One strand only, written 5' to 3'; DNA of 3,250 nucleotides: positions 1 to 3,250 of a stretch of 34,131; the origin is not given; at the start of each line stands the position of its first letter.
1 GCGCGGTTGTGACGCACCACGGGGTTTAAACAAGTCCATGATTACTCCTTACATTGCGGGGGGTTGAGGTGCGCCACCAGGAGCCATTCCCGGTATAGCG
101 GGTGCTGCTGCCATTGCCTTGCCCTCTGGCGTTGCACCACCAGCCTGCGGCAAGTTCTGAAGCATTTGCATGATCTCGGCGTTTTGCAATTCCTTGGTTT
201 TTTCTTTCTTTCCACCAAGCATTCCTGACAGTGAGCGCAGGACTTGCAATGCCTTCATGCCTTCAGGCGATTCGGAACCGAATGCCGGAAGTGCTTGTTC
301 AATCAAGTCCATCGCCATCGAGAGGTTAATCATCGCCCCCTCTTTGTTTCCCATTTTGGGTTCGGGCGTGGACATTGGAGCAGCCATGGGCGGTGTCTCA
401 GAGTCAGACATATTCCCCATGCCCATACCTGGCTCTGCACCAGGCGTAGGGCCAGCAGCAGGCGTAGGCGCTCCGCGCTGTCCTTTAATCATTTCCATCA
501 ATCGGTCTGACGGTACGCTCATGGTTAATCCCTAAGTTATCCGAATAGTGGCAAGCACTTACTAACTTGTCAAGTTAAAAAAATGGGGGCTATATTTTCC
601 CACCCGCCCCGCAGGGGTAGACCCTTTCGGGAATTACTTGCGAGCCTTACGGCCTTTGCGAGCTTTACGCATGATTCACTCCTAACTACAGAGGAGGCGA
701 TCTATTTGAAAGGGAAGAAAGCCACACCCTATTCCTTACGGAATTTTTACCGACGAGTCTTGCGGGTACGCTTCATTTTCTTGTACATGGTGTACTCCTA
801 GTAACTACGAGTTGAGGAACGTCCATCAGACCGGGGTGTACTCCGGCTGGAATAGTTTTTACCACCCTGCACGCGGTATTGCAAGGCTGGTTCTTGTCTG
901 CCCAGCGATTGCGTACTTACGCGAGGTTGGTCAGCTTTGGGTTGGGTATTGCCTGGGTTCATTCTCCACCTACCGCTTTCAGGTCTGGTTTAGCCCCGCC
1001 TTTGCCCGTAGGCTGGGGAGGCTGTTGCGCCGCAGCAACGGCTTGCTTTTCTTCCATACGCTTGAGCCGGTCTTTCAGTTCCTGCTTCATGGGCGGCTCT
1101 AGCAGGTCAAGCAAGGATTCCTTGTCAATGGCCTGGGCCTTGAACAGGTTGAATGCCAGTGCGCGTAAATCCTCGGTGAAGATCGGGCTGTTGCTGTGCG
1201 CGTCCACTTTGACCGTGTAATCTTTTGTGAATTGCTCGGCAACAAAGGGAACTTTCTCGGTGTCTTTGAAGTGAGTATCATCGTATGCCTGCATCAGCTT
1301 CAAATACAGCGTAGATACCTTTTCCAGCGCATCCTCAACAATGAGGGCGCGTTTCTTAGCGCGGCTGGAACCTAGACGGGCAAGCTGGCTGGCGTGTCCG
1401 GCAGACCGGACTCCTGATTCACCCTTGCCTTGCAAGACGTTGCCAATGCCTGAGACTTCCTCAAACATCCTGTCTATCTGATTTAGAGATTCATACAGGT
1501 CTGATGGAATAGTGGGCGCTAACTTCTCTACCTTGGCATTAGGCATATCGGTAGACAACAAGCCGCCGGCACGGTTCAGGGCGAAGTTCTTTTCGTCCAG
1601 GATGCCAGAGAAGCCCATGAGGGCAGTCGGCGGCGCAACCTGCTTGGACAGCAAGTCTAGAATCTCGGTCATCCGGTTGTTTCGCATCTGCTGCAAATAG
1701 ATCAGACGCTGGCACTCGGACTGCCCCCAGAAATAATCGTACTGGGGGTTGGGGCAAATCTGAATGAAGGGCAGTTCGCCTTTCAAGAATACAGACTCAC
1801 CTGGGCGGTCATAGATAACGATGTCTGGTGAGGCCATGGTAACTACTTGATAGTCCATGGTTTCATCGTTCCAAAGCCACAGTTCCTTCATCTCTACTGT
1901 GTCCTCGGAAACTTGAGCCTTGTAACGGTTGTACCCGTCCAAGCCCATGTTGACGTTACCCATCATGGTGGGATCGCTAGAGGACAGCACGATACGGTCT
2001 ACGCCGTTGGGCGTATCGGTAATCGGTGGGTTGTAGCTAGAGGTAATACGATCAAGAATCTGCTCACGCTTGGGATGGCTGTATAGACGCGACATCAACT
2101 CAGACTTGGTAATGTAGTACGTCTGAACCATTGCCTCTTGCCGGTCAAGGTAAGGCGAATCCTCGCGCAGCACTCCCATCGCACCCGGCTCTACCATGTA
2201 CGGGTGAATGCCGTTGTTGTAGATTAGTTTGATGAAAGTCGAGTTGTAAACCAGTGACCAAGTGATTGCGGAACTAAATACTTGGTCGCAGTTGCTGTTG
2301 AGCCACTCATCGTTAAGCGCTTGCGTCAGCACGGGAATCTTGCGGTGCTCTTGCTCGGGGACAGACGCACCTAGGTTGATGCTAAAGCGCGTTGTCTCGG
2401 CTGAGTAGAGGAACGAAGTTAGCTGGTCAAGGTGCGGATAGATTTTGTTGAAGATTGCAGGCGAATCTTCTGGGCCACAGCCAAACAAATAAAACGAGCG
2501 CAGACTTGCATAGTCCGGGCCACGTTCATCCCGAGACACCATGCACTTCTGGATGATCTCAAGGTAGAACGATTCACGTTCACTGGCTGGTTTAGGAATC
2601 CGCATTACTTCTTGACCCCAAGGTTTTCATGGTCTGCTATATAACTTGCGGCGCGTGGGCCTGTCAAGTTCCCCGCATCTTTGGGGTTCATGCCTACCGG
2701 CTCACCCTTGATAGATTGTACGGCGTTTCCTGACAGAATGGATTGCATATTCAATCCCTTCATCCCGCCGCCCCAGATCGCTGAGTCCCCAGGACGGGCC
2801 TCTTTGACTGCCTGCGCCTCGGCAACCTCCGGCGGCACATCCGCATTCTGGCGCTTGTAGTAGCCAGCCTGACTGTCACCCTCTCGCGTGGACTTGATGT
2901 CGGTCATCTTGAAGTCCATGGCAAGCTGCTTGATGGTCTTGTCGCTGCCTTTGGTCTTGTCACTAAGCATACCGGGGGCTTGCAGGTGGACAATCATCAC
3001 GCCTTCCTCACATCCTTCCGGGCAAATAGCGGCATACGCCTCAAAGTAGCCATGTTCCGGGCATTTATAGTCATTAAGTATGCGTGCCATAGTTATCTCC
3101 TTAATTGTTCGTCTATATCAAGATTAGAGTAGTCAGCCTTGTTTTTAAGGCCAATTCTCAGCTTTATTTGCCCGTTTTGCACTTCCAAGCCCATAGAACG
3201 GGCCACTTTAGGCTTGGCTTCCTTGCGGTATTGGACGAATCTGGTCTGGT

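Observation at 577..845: Duplicated micro-ORFs encoding 12-13-aa polycationic peptides, each with its own AGGAG and GNRA hairpin, between portal and capsid-assembly genes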

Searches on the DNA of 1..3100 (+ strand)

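Call 6: search_dna_similar(query=window:1-3100:+, collection=phages, mode=distant, max_rows=30)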
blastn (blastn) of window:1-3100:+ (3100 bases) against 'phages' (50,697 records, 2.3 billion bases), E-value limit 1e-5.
Records with a match: 2; places in all: 2; records where one place covers at least 80% of the query: 2.
Best place of each record, by identity: 60-80% 2.
By first word of the organism name: Bacteriophage 2.
By host as written in the record: - 2.
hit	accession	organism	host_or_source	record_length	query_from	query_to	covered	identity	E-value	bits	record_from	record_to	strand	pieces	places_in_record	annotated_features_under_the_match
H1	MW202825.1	Bacteriophage sp.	Manatee Spring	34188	1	3057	99%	70.9%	0e+0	1462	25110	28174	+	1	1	portal protein | hypothetical protein (x4)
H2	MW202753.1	Bacteriophage sp.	Manatee Spring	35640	92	2961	83%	64.9%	3e-108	488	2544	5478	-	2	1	portal protein | hypothetical protein (x5)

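Call 7: get_annotated_region(hit=H1, flank=3000)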
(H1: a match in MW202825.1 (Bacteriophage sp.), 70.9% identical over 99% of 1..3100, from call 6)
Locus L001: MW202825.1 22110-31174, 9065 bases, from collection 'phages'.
description: UNVERIFIED_CONTAM: Bacteriophage sp. isolate ctah5458, complete genome.
organism: Bacteriophage sp. (NCBI taxid 38018)
taxonomy: Viruses
host: -; source: Manatee Spring; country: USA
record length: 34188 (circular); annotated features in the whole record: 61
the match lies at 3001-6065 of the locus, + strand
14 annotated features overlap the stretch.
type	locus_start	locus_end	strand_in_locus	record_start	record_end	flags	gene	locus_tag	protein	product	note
CDS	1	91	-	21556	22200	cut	-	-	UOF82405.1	hypothetical protein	-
CDS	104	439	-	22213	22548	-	-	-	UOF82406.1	hypothetical protein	-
CDS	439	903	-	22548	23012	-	-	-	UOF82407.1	hypothetical protein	-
CDS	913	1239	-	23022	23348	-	-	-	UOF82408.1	hypothetical protein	-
CDS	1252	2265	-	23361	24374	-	-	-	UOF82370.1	major capsid protein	-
CDS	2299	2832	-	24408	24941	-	-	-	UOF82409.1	hypothetical protein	-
CDS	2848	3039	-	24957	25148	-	-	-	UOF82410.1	hypothetical protein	-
CDS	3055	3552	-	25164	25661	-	-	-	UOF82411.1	hypothetical protein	-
CDS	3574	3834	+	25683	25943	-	-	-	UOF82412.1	hypothetical protein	-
CDS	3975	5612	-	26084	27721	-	-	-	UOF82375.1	portal protein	-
CDS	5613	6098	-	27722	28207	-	-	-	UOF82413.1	hypothetical protein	-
CDS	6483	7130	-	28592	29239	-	-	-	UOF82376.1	putative s adenosylmethionine dependent methyltransferase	-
CDS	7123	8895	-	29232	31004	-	-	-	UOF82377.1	terminase large subunit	-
CDS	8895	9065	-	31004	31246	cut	-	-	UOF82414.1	hypothetical protein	-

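Call 8: get_annotated_region(hit=H2, flank=3000)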
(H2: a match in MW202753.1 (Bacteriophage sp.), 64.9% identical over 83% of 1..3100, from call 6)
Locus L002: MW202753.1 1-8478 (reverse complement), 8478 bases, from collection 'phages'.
description: Bacteriophage sp. isolate ctz7E20, complete genome.
organism: Bacteriophage sp. (NCBI taxid 38018)
taxonomy: Viruses
host: -; source: Manatee Spring; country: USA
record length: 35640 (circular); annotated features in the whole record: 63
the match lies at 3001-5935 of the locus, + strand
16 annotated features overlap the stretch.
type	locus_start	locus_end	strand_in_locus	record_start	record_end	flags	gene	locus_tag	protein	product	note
CDS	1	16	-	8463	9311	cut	-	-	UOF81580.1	hypothetical protein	-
CDS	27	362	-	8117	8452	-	-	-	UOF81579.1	hypothetical protein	-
CDS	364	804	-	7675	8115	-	-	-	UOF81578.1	hypothetical protein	-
CDS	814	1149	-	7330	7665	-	-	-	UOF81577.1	hypothetical protein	-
CDS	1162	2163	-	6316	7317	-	-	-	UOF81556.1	major capsid protein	-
CDS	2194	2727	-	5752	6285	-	-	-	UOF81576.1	hypothetical protein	-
CDS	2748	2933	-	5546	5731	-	-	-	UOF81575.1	hypothetical protein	-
CDS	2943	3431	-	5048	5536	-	-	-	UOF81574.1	hypothetical protein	-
CDS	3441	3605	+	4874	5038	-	-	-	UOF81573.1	hypothetical protein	-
CDS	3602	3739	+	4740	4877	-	-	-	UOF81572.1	hypothetical protein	-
CDS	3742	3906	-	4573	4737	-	-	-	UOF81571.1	hypothetical protein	-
CDS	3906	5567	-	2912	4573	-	-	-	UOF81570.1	portal protein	-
CDS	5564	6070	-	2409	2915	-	-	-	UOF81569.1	hypothetical protein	-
CDS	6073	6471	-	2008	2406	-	-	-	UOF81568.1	hypothetical protein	-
CDS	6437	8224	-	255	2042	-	-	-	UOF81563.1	terminase large subunit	-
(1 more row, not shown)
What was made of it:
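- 959..2605 (-): Portal protein gene (548 aa); upstream neighbour. Annotated as portal in the GenBank relatives (calls 7, 8).
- GenBank relatives annotate plus-strand ORFs across this region (calls 7, 8).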

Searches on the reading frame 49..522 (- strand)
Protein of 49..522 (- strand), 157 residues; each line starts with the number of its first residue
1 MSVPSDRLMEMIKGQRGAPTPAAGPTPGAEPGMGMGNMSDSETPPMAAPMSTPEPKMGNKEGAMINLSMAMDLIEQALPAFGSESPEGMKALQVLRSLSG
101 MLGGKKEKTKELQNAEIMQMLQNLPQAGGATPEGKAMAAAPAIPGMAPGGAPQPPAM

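Call 21: search_protein_families(library=phrogs, proteins=[window:49-522:-], max_evalue=0.01)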
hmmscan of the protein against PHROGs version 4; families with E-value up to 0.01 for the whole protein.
window:49-522:- (157 aa): 0 families

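Call 22: search_protein_families(library=pfam, proteins=[window:49-522:-], max_evalue=0.01)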
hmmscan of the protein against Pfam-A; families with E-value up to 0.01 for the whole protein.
window:49-522:- (157 aa): 0 families

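Call 65: find_homologous_proteins(query=window:49-522:-, max_evalue=0.001)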
Query window:49-522:- (157 aa): 1125 proteins with E <= 0.001 among 1257 candidates; the best 120 are listed.
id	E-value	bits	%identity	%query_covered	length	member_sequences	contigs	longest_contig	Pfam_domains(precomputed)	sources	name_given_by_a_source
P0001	7.1e-82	291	94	100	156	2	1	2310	-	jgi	-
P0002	5.2e-81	288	92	100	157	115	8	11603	-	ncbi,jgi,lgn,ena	-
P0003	1.7e-79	283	91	100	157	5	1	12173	-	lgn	-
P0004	2.8e-78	279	92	100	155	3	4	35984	-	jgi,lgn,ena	-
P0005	9.3e-74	264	88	98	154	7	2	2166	-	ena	-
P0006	7.0e-69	249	84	98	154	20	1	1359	-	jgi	-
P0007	1.9e-64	234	80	100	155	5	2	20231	-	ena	-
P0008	4.2e-64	233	81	98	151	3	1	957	-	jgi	jgi:hypothetical protein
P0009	6.2e-64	233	80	100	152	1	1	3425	-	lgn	-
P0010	2.4e-63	231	76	100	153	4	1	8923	-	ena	-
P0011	5.9e-63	229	77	100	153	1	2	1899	-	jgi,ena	-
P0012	6.8e-63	229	77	100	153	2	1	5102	-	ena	-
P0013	1.1e-62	228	77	100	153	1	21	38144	-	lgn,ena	-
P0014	1.4e-62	228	79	91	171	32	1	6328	-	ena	-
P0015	2.4e-62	227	79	98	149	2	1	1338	-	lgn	-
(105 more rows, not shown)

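Call 75: predict_structure(alignment_id=A5)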
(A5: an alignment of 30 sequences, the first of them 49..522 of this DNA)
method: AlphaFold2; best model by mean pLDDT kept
length: 157 residues; sequences in the alignment: 30
mean_pLDDT: 54.3   pTM: 0.19
mean pLDDT of the five models: 54.3, 53.7, 52.6, 50.9, 50.1
residues with pLDDT >= 90: 0; 70-90: 2; 50-70: 109; < 50: 46
segments of 3 or more residues with pLDDT < 50: 17-40, 140-144, 146-148, 150-152
pLDDT, mean of each block of 10 residues (from residue 1): 66 55 41 41 55 57 61 59 53 62 56 58 53 51 48 52
secondary structure, 60 per line:
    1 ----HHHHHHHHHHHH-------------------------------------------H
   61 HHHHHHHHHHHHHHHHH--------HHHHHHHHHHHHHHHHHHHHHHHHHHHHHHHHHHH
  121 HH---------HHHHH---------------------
elements in order: H5-16 H60-77 H86-122 H132-136
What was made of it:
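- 49..522 (-): 157-aa gene for a Pro/Gly/Met/Ala-rich, mostly helical protein. It is a putative scaffold by position only. The AlphaFold model has low confidence (pLDDT 54) and shows helices plus disorder (call 75).
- No structural model is available; the AlphaFold model has pLDDT 54 (call 75).
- Tried and rejected: The AlphaFold model is too poor for a fold search (call 75), so none was run.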

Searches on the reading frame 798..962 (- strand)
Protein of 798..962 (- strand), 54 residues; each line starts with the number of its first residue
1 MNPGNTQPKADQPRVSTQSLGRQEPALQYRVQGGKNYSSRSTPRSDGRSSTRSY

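Call 21: search_protein_families(library=phrogs, proteins=[window:798-962:-], max_evalue=0.01)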
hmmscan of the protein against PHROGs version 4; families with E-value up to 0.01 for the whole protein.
window:798-962:- (54 aa): 0 families

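Call 22: search_protein_families(library=pfam, proteins=[window:798-962:-], max_evalue=0.01)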
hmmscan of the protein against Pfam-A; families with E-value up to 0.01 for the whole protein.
window:798-962:- (54 aa): 0 families
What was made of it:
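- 798..962 (-): Conserved 54-aa basic small-protein gene. Its ATG overlaps the portal stop (ATGA). Its TAG stop (800..798) overlaps the AGGAG of uORF1. No Pfam or PHROG family (calls 21, 22).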

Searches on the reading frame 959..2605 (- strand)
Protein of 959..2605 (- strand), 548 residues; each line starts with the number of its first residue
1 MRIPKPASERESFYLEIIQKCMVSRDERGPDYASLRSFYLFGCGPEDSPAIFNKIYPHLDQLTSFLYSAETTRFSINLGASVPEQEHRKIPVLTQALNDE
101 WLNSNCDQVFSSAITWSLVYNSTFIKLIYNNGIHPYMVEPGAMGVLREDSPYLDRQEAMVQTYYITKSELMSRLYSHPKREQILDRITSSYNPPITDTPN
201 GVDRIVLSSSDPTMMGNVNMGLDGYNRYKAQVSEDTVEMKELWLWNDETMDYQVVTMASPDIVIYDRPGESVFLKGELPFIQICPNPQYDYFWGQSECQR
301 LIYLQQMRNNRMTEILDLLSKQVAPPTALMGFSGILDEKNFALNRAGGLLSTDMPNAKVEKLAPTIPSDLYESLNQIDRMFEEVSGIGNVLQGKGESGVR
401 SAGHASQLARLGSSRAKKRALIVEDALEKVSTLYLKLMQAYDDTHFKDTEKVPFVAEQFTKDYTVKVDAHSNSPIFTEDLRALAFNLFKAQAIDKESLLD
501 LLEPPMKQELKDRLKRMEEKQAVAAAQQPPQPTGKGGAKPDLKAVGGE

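Call 9: find_related_loci(query=window:959-2605:-, collection=viral_contigs, flank=4000)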
Query window:959-2605:- (548 aa) in viral_contigs; peptide patterns used: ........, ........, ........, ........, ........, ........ (x = any residue, [..] = any of these).
575 stretches matched a pattern; 572 encode a relative of the query (tblastn E <= 1e-3); the best 80 are kept; 80 distinct loci.
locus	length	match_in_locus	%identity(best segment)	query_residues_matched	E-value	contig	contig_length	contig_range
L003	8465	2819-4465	98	1-548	0e+0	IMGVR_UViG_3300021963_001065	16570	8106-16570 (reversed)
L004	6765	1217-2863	97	1-548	0e+0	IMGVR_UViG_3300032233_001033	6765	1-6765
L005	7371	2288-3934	97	1-548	0e+0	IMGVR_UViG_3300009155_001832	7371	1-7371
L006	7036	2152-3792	96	1-548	0e+0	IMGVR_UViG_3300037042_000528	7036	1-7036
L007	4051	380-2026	95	1-548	0e+0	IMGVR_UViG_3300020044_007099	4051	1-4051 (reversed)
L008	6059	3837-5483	89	1-548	0e+0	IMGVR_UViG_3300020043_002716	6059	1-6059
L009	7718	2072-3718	89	1-548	0e+0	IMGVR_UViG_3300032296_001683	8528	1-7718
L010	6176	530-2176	89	1-548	0e+0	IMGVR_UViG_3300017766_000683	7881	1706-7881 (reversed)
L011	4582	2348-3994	89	1-548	0e+0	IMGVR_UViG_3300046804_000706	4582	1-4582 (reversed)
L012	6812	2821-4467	88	1-548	0e+0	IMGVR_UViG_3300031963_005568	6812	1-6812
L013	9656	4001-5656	83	1-548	0e+0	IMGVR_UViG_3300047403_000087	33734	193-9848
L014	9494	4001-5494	88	1-498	0e+0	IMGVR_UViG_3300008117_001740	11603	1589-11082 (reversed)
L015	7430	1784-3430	80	1-548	0e+0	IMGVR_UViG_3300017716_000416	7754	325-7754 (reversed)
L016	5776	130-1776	80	1-548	0e+0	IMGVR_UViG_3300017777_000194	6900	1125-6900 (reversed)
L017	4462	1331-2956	81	1-548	0e+0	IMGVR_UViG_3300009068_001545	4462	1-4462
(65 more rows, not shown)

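Call 20: search_dna_similar(query=window:959-2605:-, collection=phages, mode=protein, max_rows=40)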
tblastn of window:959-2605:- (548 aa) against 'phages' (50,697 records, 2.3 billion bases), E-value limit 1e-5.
Records with a match: 3; places in all: 3; records where one place covers at least 80% of the query: 2.
Best place of each record, by identity: 80-90% 1; 60-80% 1; <60% 1.
By first word of the organism name: Bacteriophage 2; Bacillus 1.
By host as written in the record: - 2; Bacillus sp. (in: Bacteria) 1.
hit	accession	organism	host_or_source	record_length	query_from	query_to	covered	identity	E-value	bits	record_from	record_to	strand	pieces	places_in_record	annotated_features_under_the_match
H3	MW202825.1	Bacteriophage sp.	Manatee Spring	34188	1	548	100%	80.8%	0e+0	917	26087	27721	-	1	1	portal protein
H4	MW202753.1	Bacteriophage sp.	Manatee Spring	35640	1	514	94%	71.4%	0e+0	802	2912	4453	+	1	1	portal protein | hypothetical protein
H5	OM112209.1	Bacillus phage PK1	Bacillus sp. (in: Bacteria)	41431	233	510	51%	25.1%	1e-9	67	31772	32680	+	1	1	none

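Call 22: search_protein_families(library=pfam, proteins=[window:959-2605:-], max_evalue=0.01)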
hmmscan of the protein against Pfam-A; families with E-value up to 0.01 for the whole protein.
window:959-2605:- (548 aa): 2 families
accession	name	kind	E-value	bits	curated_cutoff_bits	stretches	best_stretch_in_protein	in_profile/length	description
PF23899.1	SU10_portal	-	5.6e-12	45.3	30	1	136-469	194-508/593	Phage SU10 portal protein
PF16510.12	P22_portal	-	0.0025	16.8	26.1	0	260-399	259-402/594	Phage P22-like portal protein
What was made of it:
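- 959..2605 (-): Pfam PF23899 SU10_portal, E 5.6e-12 (call 22).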

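Call 48: find_related_loci(query=A2, collection=genome_contigs, flank=4000)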
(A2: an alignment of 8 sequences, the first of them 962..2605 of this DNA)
Query A2 (548 aa) in genome_contigs; peptide patterns used: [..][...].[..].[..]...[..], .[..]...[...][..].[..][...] (x = any residue, [..] = any of these).
143 stretches matched a pattern; 17 encode a relative of the query (tblastn E <= 1e-3); 17 distinct loci.
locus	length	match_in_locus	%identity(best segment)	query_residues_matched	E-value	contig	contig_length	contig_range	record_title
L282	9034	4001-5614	73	1-536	0e+0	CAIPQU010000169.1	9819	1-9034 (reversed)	MAG: uncultured beta proteobacterium isolate Umea2p1_bin-1447 genome assembly, contig: bin-1447:169/174, whole genome sh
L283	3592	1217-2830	72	1-536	0e+0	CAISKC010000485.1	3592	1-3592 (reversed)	MAG: uncultured Legionella sp. isolate Umea_bin-00777 genome assembly, contig: bin-00777:485/557, whole genome shotgun s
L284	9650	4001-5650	68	1-546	0e+0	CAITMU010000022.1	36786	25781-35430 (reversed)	MAG: uncultured beta proteobacterium isolate Kiruna2_bin-3108 genome assembly, contig: bin-3108:022/161, whole genome sh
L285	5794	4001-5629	61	1-547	0e+0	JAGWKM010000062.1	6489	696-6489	MAG: Patescibacteria group bacterium isolate REEB161 contig-150_16723, whole genome shotgun sequence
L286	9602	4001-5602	51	1-531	4e-175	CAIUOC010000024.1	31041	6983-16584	uncultured Candidatus Saccharibacteria bacterium isolate Umea3p3_bin-0045 genome assembly, contig: bin-0045:024/106, who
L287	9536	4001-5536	50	1-515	5e-173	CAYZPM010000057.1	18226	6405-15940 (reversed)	MAG TPA_asm: uncultured Gallionellaceae bacterium isolate binchicken_co162_43 genome assembly, contig: NODE_6913_length_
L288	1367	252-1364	63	1-371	6e-176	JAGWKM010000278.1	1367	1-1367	MAG: Patescibacteria group bacterium isolate REEB161 contig-150_159427, whole genome shotgun sequence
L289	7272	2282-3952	43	1-538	4e-144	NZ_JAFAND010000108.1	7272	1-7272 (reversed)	MAG: Paludibacterium sp. isolate CP_BE_RX_R2_11 BE_RX_R2_k147_2760948, whole genome shotgun sequence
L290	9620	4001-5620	40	1-528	3e-124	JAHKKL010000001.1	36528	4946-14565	MAG: Gammaproteobacteria bacterium isolate CR_Sed_300A_bin.101 scaffold_29, whole genome shotgun sequence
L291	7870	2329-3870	42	11-518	5e-124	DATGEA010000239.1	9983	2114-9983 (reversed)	MAG TPA_asm: Nitrospira sp. isolate SMAG_U9690 k141_570452, whole genome shotgun sequence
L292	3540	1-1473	39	75-527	6e-109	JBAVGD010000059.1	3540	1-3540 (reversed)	MAG: Solirubrobacterales bacterium isolate MFD06953_ilm_asm_bin19 k127_195043, whole genome shotgun sequence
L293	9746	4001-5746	30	1-529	1e-83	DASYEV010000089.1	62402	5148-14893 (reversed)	MAG TPA_asm: Acidobacteriaceae bacterium isolate SMAG_U4996 k141_2078989, whole genome shotgun sequence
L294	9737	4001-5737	32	1-521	4e-79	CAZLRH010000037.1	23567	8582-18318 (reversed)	MAG TPA_asm: uncultured Opitutales bacterium isolate binchicken_co54_398 genome assembly, contig: NODE_3751_length_23567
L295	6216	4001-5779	29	1-535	1e-62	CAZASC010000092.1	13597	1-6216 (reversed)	MAG TPA_asm: uncultured Victivallales bacterium isolate binchicken_co3_499 genome assembly, contig: NODE_14648_length_13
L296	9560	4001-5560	30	1-510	7e-60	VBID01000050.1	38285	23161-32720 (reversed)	MAG: Chloroflexi bacterium isolate CF_121 14_0927_12_40cm_scaffold_2080, whole genome shotgun sequence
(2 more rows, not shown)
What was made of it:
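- Tried and rejected: The bins include beta-proteobacteria, Gallionellaceae and Paludibacterium, and also Legionella, Patescibacteria, Nitrospira and others (call 48).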
